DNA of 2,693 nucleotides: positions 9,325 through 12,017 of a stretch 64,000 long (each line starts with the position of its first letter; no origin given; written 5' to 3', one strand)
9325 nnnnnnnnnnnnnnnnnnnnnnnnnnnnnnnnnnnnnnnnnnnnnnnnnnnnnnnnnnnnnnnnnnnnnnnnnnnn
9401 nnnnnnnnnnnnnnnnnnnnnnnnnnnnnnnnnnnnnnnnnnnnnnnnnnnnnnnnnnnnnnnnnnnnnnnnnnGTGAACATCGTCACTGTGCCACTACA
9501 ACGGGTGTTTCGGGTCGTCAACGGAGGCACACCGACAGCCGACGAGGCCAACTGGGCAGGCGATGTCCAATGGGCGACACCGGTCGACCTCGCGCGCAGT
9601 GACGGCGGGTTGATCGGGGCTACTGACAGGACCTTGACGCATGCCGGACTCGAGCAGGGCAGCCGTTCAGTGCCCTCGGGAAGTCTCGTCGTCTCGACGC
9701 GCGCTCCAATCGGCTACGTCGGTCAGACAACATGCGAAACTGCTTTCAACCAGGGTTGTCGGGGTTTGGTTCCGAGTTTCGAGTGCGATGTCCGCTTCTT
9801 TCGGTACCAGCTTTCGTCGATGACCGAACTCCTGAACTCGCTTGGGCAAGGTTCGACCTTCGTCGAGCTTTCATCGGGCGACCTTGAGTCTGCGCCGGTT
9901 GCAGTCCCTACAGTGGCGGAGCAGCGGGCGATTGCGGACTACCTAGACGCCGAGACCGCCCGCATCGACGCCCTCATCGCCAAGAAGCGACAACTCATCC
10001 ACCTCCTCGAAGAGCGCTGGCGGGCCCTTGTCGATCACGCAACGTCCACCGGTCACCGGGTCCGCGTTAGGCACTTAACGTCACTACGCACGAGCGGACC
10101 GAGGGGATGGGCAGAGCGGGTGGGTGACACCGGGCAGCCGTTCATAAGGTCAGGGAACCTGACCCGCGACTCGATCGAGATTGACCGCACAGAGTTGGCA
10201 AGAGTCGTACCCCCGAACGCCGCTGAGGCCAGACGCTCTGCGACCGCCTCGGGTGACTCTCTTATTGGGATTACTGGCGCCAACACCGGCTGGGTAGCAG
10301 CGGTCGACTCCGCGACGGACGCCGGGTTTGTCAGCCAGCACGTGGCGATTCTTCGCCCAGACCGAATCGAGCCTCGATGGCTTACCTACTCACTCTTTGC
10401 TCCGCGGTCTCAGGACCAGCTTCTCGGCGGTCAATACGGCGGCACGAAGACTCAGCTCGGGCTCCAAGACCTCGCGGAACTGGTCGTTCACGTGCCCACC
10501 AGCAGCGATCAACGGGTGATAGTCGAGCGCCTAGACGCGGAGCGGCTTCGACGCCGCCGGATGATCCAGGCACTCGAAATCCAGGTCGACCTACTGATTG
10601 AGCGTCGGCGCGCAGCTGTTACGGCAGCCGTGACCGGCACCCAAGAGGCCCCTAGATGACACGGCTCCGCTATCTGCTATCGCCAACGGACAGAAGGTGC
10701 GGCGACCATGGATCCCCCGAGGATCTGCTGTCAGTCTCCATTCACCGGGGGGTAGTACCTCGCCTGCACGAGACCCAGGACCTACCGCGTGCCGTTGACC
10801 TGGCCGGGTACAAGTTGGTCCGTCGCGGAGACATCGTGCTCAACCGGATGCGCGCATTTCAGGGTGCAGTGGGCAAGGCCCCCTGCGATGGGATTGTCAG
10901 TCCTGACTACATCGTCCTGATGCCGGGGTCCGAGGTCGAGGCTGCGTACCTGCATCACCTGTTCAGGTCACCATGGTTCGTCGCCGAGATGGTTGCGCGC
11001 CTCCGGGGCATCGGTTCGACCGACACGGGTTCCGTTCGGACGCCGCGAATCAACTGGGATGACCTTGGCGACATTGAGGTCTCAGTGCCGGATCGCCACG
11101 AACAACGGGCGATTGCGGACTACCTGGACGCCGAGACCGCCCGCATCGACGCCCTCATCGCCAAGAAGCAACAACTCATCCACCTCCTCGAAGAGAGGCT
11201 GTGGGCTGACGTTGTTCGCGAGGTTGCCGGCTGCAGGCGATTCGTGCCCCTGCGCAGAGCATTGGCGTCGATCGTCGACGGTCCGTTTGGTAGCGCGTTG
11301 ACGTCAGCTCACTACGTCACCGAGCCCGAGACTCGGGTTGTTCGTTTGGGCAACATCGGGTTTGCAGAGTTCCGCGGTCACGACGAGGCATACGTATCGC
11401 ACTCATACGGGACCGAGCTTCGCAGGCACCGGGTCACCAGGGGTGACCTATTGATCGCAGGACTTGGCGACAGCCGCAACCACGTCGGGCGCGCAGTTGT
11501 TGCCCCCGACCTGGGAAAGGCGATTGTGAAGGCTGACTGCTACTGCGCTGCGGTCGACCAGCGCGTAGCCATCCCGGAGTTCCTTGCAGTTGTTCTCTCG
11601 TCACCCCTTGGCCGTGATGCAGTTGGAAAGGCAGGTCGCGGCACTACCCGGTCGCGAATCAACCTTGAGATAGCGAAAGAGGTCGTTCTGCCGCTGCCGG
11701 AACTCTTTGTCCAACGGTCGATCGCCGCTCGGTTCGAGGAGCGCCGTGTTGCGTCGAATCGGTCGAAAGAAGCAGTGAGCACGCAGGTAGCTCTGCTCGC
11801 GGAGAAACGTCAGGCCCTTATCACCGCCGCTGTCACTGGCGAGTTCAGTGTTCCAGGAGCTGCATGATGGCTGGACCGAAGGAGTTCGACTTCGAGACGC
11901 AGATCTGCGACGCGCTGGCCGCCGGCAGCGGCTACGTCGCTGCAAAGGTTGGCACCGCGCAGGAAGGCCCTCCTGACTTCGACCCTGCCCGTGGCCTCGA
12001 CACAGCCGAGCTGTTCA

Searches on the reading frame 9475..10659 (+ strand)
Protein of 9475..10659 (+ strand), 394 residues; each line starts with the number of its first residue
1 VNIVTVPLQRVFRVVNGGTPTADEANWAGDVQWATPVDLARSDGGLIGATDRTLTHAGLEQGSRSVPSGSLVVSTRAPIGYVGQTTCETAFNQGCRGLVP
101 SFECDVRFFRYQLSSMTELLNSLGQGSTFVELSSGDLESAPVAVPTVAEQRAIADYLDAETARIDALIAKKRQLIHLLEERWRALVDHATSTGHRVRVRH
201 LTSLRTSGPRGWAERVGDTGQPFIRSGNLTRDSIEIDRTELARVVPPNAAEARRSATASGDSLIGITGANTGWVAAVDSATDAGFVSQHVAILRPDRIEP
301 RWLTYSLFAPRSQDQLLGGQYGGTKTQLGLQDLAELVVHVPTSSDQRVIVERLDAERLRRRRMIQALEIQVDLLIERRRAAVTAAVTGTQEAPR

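Call 6: search_protein_families(library=pfam, proteins=[window:9475-10659:+], max_evalue=0.01)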
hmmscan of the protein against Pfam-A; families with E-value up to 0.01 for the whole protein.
window:9475-10659:+ (394 aa): 1 family
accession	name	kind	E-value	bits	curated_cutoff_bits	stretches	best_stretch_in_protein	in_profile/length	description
PF01420.25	Methylase_S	-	3e-23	83.3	22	2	5-174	6-165/168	Type I restriction modification DNA specificity domain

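Call 7: search_protein_families(library=padloc, proteins=[window:9475-10659:+], max_evalue=0.01)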
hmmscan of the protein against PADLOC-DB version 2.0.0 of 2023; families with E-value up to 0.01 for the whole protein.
window:9475-10659:+ (394 aa): 117 families (the best 25 are shown)
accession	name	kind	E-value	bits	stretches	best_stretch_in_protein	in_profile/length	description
PDLC03072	Specificity_I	-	7.3e-55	184.8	2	207-388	255-435/448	Type I specificity subunit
PDLC03162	Specificity_I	-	1.4e-54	183.5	2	5-200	11-207/431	Type I specificity subunit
PDLC03105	Specificity_I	-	1.1e-50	171.4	2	6-191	28-214/448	Type I specificity subunit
PDLC03108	Specificity_I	-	5.2e-43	145.9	1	5-354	39-403/452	Type I specificity subunit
PDLC03090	Specificity_I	-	1.5e-39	134.5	2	8-190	242-427/434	Type I specificity subunit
PDLC03169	Specificity_I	-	4.7e-33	113.2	1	5-354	12-383/461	Type I specificity subunit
PDLC03073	Specificity_I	-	1.1e-29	101.8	2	200-387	25-214/437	Type I specificity subunit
PDLC03086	Specificity_I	-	1.2e-29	101.7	2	207-355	24-172/458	Type I specificity subunit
PDLC03142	Specificity_I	-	3.9e-29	99.8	1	13-389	58-458/483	Type I specificity subunit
PDLC03089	Specificity_I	-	5.2e-28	96.3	2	55-165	57-173/446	Type I specificity subunit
PDLC03189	Specificity_I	-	9.8e-27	91.9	2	4-194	11-196/459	Type I specificity subunit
PDLC03139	Specificity_I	-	1.4e-26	91.6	2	15-193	10-191/427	Type I specificity subunit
PDLC03140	Specificity_I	-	4.4e-26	90.5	1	10-389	28-411/418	Type I specificity subunit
PDLC03107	Specificity_I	-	5.1e-26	89.7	2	3-313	3-318/392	Type I specificity subunit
PDLC03079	Specificity_I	-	1.7e-25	88.1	2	2-189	29-212/470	Type I specificity subunit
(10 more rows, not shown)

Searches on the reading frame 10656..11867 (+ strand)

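Call 6: search_protein_families(library=pfam, proteins=[window:10656-11867:+], max_evalue=0.01)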
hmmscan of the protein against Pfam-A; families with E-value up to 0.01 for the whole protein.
window:10656-11867:+ (403 aa): 1 family
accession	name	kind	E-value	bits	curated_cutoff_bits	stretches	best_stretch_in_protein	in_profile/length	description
PF01420.25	Methylase_S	-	4.3e-06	27.5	22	1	124-174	116-165/168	Type I restriction modification DNA specificity domain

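Call 7: search_protein_families(library=padloc, proteins=[window:10656-11867:+], max_evalue=0.01)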
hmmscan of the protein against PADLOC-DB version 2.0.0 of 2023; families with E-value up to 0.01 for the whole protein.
window:10656-11867:+ (403 aa): 109 families (the best 25 are shown)
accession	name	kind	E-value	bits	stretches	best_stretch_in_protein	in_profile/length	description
PDLC03072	Specificity_I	-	3.7e-54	182.5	2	2-181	27-203/448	Type I specificity subunit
PDLC03105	Specificity_I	-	4.1e-50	169.5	2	41-181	71-204/448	Type I specificity subunit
PDLC03142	Specificity_I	-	1e-33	114.9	2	138-402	189-464/483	Type I specificity subunit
PDLC03174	Specificity_I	-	2.3e-33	113.7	1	23-190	45-218/468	Type I specificity subunit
PDLC03162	Specificity_I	-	6.4e-33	112.2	2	56-184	73-191/431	Type I specificity subunit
PDLC03069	Specificity_I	-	6e-32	109.2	1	49-379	52-373/387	Type I specificity subunit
PDLC03100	Specificity_I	-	2.3e-31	107.6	1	53-386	64-385/392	Type I specificity subunit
PDLC03090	Specificity_I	-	2.9e-30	103.9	2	52-181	80-203/434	Type I specificity subunit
PDLC03191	Specificity_I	-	3.7e-30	103.6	3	3-112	245-355/436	Type I specificity subunit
PDLC03087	Specificity_I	-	4.9e-27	92.9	2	24-174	248-398/418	Type I specificity subunit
PDLC03073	Specificity_I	-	1.2e-25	88.6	2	222-394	42-214/437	Type I specificity subunit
PDLC03153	Specificity_I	-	2.7e-25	87.6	1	133-399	147-412/417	Type I specificity subunit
PDLC03086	Specificity_I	-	1.1e-24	85.2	2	202-358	15-168/458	Type I specificity subunit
PDLC03129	Specificity_I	-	2.7e-24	83.7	1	23-366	28-369/431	Type I specificity subunit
PDLC03107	Specificity_I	-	5.6e-22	76.4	1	49-395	58-390/392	Type I specificity subunit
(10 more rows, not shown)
